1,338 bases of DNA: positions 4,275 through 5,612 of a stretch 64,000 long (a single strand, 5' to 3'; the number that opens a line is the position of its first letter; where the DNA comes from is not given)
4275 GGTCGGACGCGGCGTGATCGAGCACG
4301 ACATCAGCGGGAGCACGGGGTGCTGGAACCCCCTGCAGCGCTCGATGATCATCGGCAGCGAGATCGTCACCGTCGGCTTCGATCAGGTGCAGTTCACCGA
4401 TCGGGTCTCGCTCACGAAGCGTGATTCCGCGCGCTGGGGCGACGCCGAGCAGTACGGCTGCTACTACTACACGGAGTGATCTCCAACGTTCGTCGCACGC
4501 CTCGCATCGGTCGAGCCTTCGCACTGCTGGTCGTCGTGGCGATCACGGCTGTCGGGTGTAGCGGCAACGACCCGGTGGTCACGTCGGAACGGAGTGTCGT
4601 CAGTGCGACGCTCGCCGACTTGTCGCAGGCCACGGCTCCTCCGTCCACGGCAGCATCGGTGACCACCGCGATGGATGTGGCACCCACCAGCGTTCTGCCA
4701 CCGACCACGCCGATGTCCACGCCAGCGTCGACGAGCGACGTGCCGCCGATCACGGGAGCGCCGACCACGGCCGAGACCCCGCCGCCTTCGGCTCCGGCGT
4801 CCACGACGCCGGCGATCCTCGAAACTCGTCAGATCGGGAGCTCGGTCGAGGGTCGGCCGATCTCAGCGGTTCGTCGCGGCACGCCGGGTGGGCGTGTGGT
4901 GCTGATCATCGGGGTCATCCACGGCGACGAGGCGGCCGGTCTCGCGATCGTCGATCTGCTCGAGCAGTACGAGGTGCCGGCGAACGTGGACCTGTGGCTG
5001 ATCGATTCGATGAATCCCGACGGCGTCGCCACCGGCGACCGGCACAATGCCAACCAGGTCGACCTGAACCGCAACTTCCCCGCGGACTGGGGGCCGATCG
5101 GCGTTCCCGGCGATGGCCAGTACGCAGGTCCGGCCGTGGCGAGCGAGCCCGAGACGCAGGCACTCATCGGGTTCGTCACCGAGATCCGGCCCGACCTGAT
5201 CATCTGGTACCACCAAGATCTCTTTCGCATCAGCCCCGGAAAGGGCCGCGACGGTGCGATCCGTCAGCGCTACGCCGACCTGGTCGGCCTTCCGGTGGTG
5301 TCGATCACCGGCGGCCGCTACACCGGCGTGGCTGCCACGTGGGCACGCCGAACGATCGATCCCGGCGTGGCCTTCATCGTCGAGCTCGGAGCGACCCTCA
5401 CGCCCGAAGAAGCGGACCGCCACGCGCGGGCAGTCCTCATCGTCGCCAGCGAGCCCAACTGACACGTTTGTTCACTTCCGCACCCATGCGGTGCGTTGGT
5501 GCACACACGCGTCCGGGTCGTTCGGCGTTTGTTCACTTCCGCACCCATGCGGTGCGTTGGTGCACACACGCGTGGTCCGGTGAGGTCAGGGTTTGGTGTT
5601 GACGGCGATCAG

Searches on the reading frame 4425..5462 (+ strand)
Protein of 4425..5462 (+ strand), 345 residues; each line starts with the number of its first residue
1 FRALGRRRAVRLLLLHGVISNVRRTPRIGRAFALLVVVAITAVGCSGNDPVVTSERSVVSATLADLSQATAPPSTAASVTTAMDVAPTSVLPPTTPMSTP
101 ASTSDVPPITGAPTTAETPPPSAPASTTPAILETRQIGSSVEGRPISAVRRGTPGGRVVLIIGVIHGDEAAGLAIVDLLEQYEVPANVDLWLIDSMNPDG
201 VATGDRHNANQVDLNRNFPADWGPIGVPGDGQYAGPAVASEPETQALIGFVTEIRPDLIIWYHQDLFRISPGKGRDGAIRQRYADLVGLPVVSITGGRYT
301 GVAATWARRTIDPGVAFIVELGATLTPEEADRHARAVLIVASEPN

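Call 62: search_protein_families(library=pfam, proteins=[window:4425-5462:+], max_evalue=0.0001)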
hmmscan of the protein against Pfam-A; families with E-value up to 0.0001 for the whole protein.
window:4425-5462:+ (345 aa): 3 families
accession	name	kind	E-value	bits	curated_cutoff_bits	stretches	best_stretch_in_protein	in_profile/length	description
PF00246.29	Peptidase_M14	-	6.3e-21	75.7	21.6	1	126-263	10-182/286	Zinc carboxypeptidase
PF24827.1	AstE_AspA_cat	-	1.5e-05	25.1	25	1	156-222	2-68/192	Succinylglutamate desuccinylase/Aspartoacylase catalytic domain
PF10994.13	DUF2817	-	0.0001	22.4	23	0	182-219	82-119/341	Protein of unknown function (DUF2817)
